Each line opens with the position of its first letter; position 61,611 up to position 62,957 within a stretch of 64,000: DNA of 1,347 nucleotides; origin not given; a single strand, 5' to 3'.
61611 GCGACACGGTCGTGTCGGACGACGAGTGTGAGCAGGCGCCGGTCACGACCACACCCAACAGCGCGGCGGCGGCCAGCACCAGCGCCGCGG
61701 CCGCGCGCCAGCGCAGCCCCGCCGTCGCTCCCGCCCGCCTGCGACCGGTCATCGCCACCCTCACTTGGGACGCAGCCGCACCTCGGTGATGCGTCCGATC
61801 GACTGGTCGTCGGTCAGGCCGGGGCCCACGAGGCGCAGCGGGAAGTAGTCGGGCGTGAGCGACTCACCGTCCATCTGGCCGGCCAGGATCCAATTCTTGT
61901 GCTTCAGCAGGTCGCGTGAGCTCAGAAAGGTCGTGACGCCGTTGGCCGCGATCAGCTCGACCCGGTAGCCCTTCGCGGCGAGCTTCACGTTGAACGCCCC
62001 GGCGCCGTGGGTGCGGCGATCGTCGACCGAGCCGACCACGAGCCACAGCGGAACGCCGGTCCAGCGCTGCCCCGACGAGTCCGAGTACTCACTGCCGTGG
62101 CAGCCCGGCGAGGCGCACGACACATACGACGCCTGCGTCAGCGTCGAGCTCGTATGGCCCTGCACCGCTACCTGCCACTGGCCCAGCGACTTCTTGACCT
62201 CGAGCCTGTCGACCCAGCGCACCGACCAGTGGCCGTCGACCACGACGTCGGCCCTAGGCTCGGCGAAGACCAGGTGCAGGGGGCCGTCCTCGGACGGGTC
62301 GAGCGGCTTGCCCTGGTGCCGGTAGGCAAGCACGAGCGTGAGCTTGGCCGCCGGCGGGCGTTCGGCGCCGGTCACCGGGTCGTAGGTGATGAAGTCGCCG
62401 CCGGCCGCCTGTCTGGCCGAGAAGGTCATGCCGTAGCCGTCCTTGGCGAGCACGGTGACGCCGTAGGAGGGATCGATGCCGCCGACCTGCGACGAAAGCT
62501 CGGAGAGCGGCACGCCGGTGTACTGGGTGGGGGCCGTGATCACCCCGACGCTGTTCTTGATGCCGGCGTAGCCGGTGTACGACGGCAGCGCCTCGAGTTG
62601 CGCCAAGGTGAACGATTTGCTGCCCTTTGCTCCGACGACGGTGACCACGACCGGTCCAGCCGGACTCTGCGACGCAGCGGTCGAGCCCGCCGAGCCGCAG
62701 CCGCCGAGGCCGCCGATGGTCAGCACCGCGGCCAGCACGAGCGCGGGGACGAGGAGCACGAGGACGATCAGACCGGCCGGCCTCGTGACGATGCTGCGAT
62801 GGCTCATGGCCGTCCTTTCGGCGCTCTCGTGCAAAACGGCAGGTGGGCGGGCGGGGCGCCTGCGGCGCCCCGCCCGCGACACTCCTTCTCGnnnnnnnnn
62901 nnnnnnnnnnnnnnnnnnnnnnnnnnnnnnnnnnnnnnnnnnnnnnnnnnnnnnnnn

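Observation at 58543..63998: Molybdate/tungstate ABC importer translationally coupled to two paralogous lipoproteins with diverged sulfite-oxidase-fold (YedY-like) domains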

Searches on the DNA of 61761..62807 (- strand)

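Call 69: search_rna_families(sources=[L002, L004, L005, L006, L045, L013, L041, L090], threshold=gathering)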
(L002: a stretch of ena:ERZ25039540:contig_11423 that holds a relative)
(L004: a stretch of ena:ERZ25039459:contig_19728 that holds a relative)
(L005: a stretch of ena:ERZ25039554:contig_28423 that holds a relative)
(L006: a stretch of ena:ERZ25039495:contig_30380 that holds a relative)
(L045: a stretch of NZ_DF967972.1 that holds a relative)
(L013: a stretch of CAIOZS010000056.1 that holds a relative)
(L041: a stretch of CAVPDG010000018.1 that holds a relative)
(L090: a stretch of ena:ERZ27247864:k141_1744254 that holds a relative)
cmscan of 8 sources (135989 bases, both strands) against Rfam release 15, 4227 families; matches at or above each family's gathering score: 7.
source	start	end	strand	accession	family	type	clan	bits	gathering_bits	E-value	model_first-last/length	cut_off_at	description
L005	4869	4993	+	RF01055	Molybdenum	Cis-reg; riboswitch;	-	61.5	36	5e-12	1-135/135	no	Molybdenum/Tungsten riboswitch aptamer (Moco RNA motif)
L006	12545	12666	+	RF01055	Molybdenum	Cis-reg; riboswitch;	-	61.3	36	5.9e-12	1-135/135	no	Molybdenum/Tungsten riboswitch aptamer (Moco RNA motif)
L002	5689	5811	+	RF01055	Molybdenum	Cis-reg; riboswitch;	-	58.6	36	3.7e-11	1-135/135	no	Molybdenum/Tungsten riboswitch aptamer (Moco RNA motif)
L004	4876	4999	+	RF01055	Molybdenum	Cis-reg; riboswitch;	-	58.3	36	4.6e-11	1-135/135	no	Molybdenum/Tungsten riboswitch aptamer (Moco RNA motif)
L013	6944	7066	+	RF01055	Molybdenum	Cis-reg; riboswitch;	-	56.8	36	1.3e-10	1-135/135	no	Molybdenum/Tungsten riboswitch aptamer (Moco RNA motif)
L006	4857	4978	+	RF01055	Molybdenum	Cis-reg; riboswitch;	-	51.1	36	5.9e-09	1-135/135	no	Molybdenum/Tungsten riboswitch aptamer (Moco RNA motif)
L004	91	245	+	RF01055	Molybdenum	Cis-reg; riboswitch;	-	48.5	36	3.4e-08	1-135/135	no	Molybdenum/Tungsten riboswitch aptamer (Moco RNA motif)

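Call 70: search_rna_families(source=L002, start=5400, end=6100, threshold=gathering, show_alignments=1)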
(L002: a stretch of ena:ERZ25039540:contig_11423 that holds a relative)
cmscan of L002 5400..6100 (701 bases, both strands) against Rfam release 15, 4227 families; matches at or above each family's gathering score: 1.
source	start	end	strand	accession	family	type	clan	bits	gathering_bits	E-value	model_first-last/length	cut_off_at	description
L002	5689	5811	+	RF01055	Molybdenum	Cis-reg; riboswitch;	-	58.6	36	1.9e-13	1-135/135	no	Molybdenum/Tungsten riboswitch aptamer (Moco RNA motif)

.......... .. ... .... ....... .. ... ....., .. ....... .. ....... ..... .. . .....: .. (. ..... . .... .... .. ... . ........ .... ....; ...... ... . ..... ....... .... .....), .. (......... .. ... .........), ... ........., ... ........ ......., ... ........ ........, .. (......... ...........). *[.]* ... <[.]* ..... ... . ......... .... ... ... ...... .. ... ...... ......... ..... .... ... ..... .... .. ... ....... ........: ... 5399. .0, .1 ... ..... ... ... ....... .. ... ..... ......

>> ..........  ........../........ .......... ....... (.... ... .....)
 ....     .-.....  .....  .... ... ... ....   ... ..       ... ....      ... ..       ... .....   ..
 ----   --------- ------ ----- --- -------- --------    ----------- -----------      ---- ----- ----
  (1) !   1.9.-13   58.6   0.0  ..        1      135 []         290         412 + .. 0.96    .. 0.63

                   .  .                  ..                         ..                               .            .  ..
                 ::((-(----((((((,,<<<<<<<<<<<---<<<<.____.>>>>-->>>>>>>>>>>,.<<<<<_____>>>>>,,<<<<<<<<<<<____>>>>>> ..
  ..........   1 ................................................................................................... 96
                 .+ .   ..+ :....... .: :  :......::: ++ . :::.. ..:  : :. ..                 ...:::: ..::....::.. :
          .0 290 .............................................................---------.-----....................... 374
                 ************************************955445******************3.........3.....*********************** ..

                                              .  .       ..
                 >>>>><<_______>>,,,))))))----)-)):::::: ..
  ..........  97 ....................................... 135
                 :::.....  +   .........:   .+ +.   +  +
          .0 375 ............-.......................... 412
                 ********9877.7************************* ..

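Call 74: build_rna_model(alignment_id=A5)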
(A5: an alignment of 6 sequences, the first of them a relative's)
Model R1 built from alignment A5 (6 sequences, 126 columns); structure: RNAalifold consensus.
model positions 124; base pairs 32; branch points 1; effective number of sequences 1.17; information 0.59 bits per position. Calibrated on 0.2 Mb of random sequence (short: E-values are rough).
structure used (alignment columns):
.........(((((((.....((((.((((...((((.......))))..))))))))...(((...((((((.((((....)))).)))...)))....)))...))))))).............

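Call 75: search_with_rna_model(model_id=R1, sources=[L008, L009, L010, L011, L012, L013, L014, L015, L016, L017, L018, L019, L020, L021, L022, L023, L024, L025, L026, L027, L028, L029, L030, L031, L032, L033, L034, L035, L036, L037, L038, L039, L040, L041, L042, L043, L044, L045, L046, L047, L048, L049, L050, L051, L052, L053, L054, L055, L056, L057, L058, L059, L060, L061, L062, L063, L064, L065, L066, L067, L068, L069, L070, L071, L072, L073, L074, L075, L076, L077, L078, L079, L080, L081, L082, L083, L084, L085, L086, L087, L088, L089, L090, L091, L092], max_evalue=0.01)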
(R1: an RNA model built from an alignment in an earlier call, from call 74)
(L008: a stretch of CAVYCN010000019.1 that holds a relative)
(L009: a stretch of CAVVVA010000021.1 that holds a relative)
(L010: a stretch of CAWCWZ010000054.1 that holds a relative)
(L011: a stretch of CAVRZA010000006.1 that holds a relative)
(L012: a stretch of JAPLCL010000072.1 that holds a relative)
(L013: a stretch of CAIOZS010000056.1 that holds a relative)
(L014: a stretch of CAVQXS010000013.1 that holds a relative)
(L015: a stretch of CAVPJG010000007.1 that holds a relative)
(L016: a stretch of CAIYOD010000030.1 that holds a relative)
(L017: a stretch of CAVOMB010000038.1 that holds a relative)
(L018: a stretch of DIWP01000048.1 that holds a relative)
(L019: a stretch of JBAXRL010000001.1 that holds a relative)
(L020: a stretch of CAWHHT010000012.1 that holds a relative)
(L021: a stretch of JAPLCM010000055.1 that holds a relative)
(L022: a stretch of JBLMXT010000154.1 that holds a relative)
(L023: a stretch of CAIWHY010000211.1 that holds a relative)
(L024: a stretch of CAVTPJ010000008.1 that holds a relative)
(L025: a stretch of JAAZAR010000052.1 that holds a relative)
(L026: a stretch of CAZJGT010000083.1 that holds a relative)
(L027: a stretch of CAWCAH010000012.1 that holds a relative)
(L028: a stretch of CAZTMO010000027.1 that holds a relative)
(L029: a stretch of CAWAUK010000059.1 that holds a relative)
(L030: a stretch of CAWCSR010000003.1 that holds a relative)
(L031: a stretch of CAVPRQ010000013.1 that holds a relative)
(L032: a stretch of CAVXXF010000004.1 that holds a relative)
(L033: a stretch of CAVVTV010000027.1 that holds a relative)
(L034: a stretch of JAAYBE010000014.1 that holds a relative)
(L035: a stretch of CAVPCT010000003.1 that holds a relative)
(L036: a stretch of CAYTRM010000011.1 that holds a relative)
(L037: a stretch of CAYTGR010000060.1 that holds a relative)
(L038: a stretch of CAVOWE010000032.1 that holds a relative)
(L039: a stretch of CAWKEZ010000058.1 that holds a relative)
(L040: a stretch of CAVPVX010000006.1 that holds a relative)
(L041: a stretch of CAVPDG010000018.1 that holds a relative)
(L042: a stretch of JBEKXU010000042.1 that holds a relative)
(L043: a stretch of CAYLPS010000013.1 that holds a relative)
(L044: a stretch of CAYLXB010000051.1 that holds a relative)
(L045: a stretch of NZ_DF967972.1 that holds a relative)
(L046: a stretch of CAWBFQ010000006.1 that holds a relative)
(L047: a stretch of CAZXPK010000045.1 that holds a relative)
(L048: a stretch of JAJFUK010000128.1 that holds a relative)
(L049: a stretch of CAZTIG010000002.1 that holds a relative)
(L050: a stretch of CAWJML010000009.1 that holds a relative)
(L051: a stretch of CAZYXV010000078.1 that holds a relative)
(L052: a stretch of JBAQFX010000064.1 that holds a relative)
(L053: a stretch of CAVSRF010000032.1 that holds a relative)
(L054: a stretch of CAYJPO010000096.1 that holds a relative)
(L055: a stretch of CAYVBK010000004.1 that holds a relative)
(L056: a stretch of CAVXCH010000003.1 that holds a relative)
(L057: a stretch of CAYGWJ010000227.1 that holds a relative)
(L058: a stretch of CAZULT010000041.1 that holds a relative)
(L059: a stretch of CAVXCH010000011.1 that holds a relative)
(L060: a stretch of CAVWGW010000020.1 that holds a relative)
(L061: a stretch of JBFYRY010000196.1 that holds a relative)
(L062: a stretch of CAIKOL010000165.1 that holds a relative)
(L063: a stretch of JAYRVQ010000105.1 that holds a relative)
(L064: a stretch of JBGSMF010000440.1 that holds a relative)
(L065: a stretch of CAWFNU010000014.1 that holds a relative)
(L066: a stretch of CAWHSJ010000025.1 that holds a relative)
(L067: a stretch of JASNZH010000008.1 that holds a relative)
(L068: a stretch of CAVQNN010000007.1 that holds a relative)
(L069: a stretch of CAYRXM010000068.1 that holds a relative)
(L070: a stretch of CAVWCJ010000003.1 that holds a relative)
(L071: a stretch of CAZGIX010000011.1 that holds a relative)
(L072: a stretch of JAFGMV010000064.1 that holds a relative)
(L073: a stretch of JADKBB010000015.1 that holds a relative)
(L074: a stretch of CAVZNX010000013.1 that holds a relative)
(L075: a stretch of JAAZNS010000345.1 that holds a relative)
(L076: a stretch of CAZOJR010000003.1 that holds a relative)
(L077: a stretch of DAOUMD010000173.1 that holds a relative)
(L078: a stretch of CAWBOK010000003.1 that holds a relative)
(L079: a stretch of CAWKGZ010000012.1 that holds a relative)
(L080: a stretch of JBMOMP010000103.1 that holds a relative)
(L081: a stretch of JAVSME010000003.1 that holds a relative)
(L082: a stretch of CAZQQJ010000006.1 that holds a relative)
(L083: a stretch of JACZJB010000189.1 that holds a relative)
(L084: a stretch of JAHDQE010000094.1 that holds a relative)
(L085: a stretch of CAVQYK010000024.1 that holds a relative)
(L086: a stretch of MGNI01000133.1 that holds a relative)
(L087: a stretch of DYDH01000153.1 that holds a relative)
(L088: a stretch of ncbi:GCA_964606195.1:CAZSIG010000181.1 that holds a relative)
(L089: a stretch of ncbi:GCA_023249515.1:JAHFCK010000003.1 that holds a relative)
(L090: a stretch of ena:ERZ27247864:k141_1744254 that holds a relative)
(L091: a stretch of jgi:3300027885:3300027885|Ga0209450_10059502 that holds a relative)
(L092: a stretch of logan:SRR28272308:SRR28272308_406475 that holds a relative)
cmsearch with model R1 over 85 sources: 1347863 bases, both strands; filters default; matches with E-value up to 0.01: 36.
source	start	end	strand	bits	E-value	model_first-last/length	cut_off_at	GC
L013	6944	7066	+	131.5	1.1e-32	1-124/124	no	0.64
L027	6862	6983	+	130.5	2e-32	1-124/124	no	0.68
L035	6741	6864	+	130.4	2.2e-32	1-124/124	no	0.68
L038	6822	6944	+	129.8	3.2e-32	1-124/124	no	0.67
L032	6921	7045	+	129.3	4.2e-32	1-124/124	no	0.64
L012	268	392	+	128.9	5.5e-32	1-124/124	no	0.66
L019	6922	7046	+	126.6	2.4e-31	1-124/124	no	0.67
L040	6683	6805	+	126.2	3e-31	1-124/124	no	0.67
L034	5866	5987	+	126.2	3.2e-31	1-124/124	no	0.7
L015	6819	6940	+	125.8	3.9e-31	1-124/124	no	0.66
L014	6809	6932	+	125.7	4.2e-31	1-124/124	no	0.68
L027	14065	14186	+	124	1.3e-30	1-124/124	no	0.69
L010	32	155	+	122.9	2.4e-30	1-124/124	no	0.65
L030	6429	6550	+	122.6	2.9e-30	1-124/124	no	0.68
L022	78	199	+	122.6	2.9e-30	1-124/124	no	0.69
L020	6480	6602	+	120.1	1.5e-29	1-124/124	no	0.68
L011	6839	6963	+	119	2.8e-29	1-124/124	no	0.65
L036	2333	2455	+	119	2.8e-29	1-124/124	no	0.66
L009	5563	5686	+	118.5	4e-29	1-124/124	no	0.67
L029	50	171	+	118.3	4.3e-29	1-124/124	no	0.68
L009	6999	7122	+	118.2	4.6e-29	1-124/124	no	0.65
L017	14019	14140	+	117.7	6.6e-29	1-124/124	no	0.67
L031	6691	6813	+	116.3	1.6e-28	1-124/124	no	0.68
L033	6770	6893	+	116.2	1.6e-28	1-124/124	no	0.64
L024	6780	6902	+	112.5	1.7e-27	1-124/124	no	0.68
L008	5735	5859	+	109.8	9.4e-27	1-124/124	no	0.64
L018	7126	7252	+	109.8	9.7e-27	1-124/124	no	0.66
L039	1091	1214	+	105.9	1.1e-25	1-124/124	no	0.61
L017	6912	7034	+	105.6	1.3e-25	1-124/124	no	0.63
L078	7079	7216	-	84.3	9e-20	1-124/124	no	0.65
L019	6522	6648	-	70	7.4e-16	1-124/124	no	0.66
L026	1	70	+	69.9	7.7e-16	55-124/124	5'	0.66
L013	6545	6671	-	60.8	2.4e-13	1-124/124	no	0.65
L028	2416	2510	+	32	1.8e-05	13-108/124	no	0.72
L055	9505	9620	+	30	6.5e-05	1-124/124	no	0.64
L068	9453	9595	-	26.9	0.00045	1-124/124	no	0.64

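Call 76: search_rna_families(sources=[L046, L049, L053, L055, L059, L065, L067], threshold=gathering)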
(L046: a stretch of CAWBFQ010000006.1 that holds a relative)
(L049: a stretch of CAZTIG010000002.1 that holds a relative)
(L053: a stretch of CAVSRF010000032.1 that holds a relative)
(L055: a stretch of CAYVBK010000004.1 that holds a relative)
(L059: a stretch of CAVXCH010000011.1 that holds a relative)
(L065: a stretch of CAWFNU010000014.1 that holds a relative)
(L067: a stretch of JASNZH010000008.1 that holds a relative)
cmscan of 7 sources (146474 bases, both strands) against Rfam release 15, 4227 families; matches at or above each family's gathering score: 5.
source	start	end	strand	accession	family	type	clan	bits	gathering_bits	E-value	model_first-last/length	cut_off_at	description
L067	7274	7369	-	RF00162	SAM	Cis-reg; riboswitch;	CL00012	80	44.4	7.5e-17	1-108/108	no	SAM riboswitch aptamer (S box leader)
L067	8366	8461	-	RF00162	SAM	Cis-reg; riboswitch;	CL00012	78.8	44.4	1.6e-16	1-108/108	no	SAM riboswitch aptamer (S box leader)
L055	9505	9644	+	RF01055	Molybdenum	Cis-reg; riboswitch;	-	62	36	3.9e-12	1-135/135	no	Molybdenum/Tungsten riboswitch aptamer (Moco RNA motif)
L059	20821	20891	-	RF00005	tRNA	Gene; tRNA;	CL00001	57.9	29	1.5e-09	1-71/71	no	tRNA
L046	3462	3618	-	RF00174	Cobalamin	Cis-reg; riboswitch;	CL00101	49.3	31.5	6.1e-09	1-189/189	no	Cobalamin riboswitch aptamer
